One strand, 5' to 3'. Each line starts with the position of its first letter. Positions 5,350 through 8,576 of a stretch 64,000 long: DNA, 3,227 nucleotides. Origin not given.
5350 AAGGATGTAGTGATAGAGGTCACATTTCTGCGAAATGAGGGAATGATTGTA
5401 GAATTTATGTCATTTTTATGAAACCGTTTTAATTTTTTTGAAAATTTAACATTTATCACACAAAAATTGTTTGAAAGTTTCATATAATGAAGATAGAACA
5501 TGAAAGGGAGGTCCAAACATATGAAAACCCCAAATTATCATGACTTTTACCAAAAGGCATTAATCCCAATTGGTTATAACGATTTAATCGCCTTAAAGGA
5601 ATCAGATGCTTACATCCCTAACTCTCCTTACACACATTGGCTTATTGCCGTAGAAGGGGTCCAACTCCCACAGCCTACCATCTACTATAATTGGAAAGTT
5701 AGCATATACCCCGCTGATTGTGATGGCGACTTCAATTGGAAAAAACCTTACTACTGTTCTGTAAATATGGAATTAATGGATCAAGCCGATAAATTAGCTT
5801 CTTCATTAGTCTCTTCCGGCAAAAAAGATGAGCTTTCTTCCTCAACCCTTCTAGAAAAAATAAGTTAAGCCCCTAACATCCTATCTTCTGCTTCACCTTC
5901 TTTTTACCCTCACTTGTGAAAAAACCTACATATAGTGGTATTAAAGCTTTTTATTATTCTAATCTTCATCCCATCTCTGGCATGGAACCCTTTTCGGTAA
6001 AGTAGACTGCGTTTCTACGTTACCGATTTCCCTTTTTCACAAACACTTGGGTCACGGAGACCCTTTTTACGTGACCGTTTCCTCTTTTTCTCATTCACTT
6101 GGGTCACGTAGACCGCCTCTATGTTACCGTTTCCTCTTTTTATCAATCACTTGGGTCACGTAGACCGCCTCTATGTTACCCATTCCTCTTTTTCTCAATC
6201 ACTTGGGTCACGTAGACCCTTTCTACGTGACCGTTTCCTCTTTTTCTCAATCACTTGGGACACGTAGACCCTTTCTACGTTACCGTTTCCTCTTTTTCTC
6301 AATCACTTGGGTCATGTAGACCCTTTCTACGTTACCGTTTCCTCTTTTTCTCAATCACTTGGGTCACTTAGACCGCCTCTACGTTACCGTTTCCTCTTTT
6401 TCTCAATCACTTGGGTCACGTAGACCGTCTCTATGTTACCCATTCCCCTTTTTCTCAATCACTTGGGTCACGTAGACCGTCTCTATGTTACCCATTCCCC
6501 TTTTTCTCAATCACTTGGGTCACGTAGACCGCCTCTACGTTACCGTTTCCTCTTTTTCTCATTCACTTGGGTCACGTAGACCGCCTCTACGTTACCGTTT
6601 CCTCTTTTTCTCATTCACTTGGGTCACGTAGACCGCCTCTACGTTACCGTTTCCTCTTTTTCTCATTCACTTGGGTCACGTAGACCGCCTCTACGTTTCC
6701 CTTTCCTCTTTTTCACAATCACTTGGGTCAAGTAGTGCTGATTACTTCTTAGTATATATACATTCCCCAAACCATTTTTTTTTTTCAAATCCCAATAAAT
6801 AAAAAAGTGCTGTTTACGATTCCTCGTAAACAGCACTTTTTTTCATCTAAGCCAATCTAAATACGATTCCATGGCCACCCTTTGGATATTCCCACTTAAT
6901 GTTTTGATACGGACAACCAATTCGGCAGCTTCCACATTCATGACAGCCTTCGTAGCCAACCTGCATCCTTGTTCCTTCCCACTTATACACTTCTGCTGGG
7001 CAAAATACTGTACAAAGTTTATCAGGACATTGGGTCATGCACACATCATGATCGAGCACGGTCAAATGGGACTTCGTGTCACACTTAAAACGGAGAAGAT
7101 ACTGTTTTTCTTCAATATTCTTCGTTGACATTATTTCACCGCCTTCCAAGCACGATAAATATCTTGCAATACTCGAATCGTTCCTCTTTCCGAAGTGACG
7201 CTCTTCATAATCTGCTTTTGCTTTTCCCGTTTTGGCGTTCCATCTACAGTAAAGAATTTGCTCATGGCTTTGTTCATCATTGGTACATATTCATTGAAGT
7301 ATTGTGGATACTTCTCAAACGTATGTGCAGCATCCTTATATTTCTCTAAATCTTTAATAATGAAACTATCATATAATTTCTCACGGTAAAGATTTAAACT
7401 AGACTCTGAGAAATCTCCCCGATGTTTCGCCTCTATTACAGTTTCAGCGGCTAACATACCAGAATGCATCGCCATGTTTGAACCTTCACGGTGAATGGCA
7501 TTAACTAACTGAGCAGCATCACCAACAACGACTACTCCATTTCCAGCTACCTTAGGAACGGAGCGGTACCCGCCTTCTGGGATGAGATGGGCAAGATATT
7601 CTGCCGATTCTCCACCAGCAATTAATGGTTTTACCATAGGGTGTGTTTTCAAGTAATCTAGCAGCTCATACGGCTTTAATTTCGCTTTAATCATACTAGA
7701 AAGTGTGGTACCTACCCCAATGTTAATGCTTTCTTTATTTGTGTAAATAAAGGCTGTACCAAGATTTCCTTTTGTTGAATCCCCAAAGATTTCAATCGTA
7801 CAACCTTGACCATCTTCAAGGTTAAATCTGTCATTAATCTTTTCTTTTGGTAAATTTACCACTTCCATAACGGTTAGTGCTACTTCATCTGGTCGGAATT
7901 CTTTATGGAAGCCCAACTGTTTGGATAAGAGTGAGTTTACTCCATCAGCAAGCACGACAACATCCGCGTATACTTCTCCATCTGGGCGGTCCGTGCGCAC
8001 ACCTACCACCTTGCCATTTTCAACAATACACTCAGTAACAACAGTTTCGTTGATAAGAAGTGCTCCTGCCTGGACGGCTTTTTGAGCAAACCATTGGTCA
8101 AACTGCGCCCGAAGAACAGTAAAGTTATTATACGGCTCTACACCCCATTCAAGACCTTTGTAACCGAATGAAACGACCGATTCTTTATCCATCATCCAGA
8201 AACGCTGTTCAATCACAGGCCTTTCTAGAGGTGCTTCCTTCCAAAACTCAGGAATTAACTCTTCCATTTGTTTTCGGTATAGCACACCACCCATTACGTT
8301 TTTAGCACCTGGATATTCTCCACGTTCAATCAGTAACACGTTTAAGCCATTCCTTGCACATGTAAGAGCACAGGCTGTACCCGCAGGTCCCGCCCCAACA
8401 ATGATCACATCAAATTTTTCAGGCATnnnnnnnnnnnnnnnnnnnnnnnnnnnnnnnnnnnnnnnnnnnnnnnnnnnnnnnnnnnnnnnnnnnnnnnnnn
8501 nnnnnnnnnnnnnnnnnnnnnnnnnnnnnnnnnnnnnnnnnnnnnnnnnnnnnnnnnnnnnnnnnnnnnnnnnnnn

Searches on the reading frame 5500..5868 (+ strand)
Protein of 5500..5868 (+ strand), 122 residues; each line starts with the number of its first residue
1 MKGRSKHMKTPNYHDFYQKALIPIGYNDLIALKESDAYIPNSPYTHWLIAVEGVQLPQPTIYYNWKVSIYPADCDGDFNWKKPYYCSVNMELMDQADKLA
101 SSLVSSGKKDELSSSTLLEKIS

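Call 24: search_protein_families(library=pfam, proteins=[window:5500-5868:+], max_evalue=0.01)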
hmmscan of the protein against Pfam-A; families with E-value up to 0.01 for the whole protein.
window:5500-5868:+ (122 aa): 0 families

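Call 31: find_homologous_proteins(query=window:5500-5868:+)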
Query window:5500-5868:+ (122 aa): 184 proteins with E <= 0.001 among 184 candidates; the best 120 are listed.
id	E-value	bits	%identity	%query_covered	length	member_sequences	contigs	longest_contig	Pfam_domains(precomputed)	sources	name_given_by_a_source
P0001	4.8e-78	277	99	100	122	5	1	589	-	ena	-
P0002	7.2e-67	241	92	94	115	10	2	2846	-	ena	-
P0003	7.8e-63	228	88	94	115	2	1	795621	-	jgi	jgi:hypothetical protein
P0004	3.2e-57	210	77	99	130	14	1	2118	-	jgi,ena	-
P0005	1.4e-56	208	80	94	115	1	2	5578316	-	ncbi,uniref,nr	ncbi:hypothetical protein [Neobacillus soli]|uniref:hypothetical protein n=1 Tax=Neobacillus soli Ta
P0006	3.5e-56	206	79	94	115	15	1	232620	-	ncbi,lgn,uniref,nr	ncbi:hypothetical protein [Neobacillus cucumis]|uniref:Uncharacterized protein n=1 Tax=Neobacillus c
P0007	4.0e-56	206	76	98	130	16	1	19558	-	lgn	-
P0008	6.8e-56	205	80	94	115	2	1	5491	-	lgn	-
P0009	7.0e-56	205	75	98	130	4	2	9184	-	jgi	jgi:hypothetical protein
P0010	1.6e-55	204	80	94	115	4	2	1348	-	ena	-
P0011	2.4e-55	204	76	99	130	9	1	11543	-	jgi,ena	-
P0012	3.7e-55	203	77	94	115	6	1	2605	-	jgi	jgi:hypothetical protein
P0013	5.9e-55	202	78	94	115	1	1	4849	-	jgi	jgi:hypothetical protein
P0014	1.2e-54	201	78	93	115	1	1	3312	-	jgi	jgi:hypothetical protein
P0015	1.4e-54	201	74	98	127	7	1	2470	-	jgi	jgi:hypothetical protein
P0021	1.4e-53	198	74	94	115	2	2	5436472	-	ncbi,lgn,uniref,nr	ncbi:hypothetical protein FAY30_08155 [Bacillus sp. S3]|uniref:hypothetical protein n=1 Tax=Bacillus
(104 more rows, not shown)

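Call 32: find_encoding_contigs(protein=P0003, flank=3500, max_places=1)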
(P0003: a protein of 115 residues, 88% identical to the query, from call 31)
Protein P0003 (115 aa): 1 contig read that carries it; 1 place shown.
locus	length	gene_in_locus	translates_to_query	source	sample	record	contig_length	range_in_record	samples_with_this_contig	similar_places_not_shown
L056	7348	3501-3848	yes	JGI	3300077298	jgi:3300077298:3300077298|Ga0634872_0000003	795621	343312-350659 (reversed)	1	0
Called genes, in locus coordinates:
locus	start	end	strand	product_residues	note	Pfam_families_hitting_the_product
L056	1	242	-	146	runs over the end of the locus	PF22381:Staph_reg_Sar_Rot, PF01047:MarR, PF12802:MarR_2, PF13412:HTH_24 (weak), PF13463:HTH_27 (weak), PF13601:HTH_34 (faint)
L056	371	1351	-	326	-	PF01633:Choline_kinase (faint), PF01636:APH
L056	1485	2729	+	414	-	PF07690:MFS_1, PF13347:MFS_2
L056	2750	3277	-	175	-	PF01814:Hemerythrin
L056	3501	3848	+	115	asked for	-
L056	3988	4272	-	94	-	PF05187:Fer4_ETF_QO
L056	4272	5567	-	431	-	PF00890:FAD_binding_2, PF01134:GIDA (weak), PF01266:DAO, PF01494:FAD_binding_3, PF03486:HI0933_like, PF07992:Pyr_redox_2, PF12831:FAD_oxidored, PF26311:ETF-QO_FixC_C, +5 more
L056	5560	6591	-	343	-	PF01012:ETF, PF00766:ETF_alpha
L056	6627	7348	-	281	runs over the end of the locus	PF01012:ETF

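Call 33: find_encoding_contigs(protein=P0005, flank=3500, max_places=1)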
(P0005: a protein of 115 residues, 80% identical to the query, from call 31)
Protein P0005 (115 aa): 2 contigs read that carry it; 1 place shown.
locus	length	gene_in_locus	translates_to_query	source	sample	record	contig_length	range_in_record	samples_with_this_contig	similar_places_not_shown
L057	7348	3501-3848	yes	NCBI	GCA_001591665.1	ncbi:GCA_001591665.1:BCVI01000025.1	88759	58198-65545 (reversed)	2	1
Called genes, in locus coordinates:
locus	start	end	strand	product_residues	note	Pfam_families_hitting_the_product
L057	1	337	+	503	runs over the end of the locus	PF02743:dCache_1, PF00512:HisKA, PF02518:HATPase_c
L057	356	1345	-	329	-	PF01636:APH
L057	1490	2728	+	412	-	PF07690:MFS_1, PF13347:MFS_2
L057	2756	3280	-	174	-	PF01814:Hemerythrin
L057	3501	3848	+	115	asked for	-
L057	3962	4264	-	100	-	PF05187:Fer4_ETF_QO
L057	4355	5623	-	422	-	PF14657:Arm-DNA-bind_4, PF13102:Phage_int_SAM_5, PF14659:Phage_int_SAM_3, PF00589:Phage_integrase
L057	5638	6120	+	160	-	PF13560:HTH_31, PF01381:HTH_3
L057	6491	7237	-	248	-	-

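Call 34: find_encoding_contigs(protein=P0006, flank=3500, max_places=1)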
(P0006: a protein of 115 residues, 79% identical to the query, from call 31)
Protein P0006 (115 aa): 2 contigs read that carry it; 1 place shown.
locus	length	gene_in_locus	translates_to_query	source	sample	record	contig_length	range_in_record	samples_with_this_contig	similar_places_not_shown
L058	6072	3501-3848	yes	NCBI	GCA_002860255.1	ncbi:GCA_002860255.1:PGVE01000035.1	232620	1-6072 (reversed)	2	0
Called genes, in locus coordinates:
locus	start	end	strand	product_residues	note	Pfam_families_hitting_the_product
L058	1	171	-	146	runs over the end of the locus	PF22381:Staph_reg_Sar_Rot, PF01047:MarR, PF12802:MarR_2, PF13412:HTH_24 (weak), PF13463:HTH_27 (weak)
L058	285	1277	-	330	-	PF01636:APH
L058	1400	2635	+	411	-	PF07690:MFS_1, PF13347:MFS_2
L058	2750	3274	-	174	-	PF01814:Hemerythrin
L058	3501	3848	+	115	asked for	-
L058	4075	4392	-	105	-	-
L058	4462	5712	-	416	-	PF00512:HisKA, PF02518:HATPase_c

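Call 35: find_encoding_contigs(protein=P0021, flank=3500, max_places=1)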
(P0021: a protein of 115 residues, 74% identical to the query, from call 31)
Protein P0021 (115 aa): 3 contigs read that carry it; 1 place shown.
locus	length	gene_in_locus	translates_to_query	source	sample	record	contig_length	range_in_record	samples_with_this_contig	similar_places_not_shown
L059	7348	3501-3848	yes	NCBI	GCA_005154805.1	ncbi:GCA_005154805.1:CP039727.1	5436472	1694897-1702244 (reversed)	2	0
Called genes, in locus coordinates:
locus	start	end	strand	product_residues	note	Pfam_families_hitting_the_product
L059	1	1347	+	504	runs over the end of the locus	PF02743:dCache_1, PF00512:HisKA, PF02518:HATPase_c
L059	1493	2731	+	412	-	PF07690:MFS_1, PF13347:MFS_2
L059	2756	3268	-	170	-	PF01814:Hemerythrin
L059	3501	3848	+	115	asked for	-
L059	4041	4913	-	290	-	PF11181:YflT, PF09557:DUF2382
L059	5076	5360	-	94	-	PF05187:Fer4_ETF_QO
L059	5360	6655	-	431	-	PF00890:FAD_binding_2, PF01134:GIDA (weak), PF01266:DAO, PF01494:FAD_binding_3, PF03486:HI0933_like, PF07992:Pyr_redox_2, PF12831:FAD_oxidored, PF26311:ETF-QO_FixC_C, +5 more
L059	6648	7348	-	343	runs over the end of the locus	PF01012:ETF, PF00766:ETF_alpha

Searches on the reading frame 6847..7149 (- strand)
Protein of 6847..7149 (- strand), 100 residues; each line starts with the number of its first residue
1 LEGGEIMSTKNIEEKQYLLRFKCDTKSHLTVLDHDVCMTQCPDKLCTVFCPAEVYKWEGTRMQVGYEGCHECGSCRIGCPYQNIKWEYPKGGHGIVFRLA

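Call 24: search_protein_families(library=pfam, proteins=[window:6847-7149:-], max_evalue=0.01)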
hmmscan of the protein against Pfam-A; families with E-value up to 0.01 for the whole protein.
window:6847-7149:- (100 aa): 4 families
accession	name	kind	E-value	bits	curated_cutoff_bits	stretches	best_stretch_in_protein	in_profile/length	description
PF05187.19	Fer4_ETF_QO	-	2.5e-10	40.9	24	1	23-95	20-101/104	Electron transfer flavoprotein-ubiquinone oxidoreductase, 4Fe-4S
PF25160.1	LdpA_Fe-S-bd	-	0.00033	20.8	27.6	1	37-85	1-44/49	LdpA Fe-S cluster-binding domain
PF13237.11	Fer4_10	-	0.00045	20.5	25.5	1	31-80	3-53/53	4Fe-4S dicluster domain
PF13187.11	Fer4_9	-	0.00078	19.9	27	1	39-82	3-50/52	4Fe-4S dicluster domain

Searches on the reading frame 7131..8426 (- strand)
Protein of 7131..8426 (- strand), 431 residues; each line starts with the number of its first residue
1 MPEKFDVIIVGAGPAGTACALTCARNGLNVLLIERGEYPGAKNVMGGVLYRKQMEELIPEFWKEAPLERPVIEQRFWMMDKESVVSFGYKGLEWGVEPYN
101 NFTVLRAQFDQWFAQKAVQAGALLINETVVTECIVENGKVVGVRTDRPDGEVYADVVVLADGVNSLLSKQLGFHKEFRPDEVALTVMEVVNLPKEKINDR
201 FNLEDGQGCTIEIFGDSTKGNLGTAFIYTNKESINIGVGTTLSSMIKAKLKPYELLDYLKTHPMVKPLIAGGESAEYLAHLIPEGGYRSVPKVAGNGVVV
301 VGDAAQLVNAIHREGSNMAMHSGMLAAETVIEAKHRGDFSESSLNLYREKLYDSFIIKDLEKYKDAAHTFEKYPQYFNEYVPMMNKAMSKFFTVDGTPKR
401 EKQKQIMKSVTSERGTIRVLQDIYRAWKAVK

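Call 24: search_protein_families(library=pfam, proteins=[window:7131-8426:-], max_evalue=0.01)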
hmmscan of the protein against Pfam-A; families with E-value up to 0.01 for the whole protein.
window:7131-8426:- (431 aa): 16 families
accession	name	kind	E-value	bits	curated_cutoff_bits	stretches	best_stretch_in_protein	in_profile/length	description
PF01266.30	DAO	-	1.8e-16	61.1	27.9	2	6-51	1-48/353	FAD dependent oxidoreductase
PF12831.13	FAD_oxidored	-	7.4e-13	49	27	1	6-156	1-139/416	FAD dependent oxidoreductase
PF01494.25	FAD_binding_3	-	3.3e-12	46.7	22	1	5-191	2-187/349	FAD binding domain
PF03486.20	HI0933_like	-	1.1e-10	41.8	50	1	6-166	2-167/244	HI0933-like protein Rossmann domain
PF07992.20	Pyr_redox_2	-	5e-10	39.7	26.1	1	5-165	1-111/291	Pyridine nucleotide-disulphide oxidoreductase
PF00890.30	FAD_binding_2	-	2.5e-09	37.3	20.4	1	6-38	1-33/414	FAD binding domain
PF01134.28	GIDA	-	4.4e-09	36.3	22.1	1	6-33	1-28/391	Glucose inhibited division protein A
PF01946.23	Thi4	-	9.8e-09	35.2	26.2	1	5-52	18-66/235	Thi4 family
PF13450.12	NAD_binding_8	-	5.5e-07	30.2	21.9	1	9-40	1-32/68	NAD(P)-binding Rossmann-like domain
PF05834.18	Lycopene_cycl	-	1.9e-06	27.6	23.4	1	6-166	1-144/380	Lycopene cyclase protein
PF13738.12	Pyr_redox_3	-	3e-06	27.1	30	1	8-37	1-31/305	Pyridine nucleotide-disulphide oxidoreductase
PF21162.3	ETFQO_UQ-bd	-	0.00018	22.4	27.7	1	220-280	32-94/96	ETF-QO, ubiquinone-binding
PF04820.20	Trp_halogenase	-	0.00027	20.4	21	0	103-170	154-220/458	Tryptophan halogenase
PF00070.33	Pyr_redox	-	0.0012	19.7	22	0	7-62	2-58/82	Pyridine nucleotide-disulphide oxidoreductase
PF00996.24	GDI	-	0.003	16.6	23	0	1-43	1-43/436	GDP dissociation inhibitor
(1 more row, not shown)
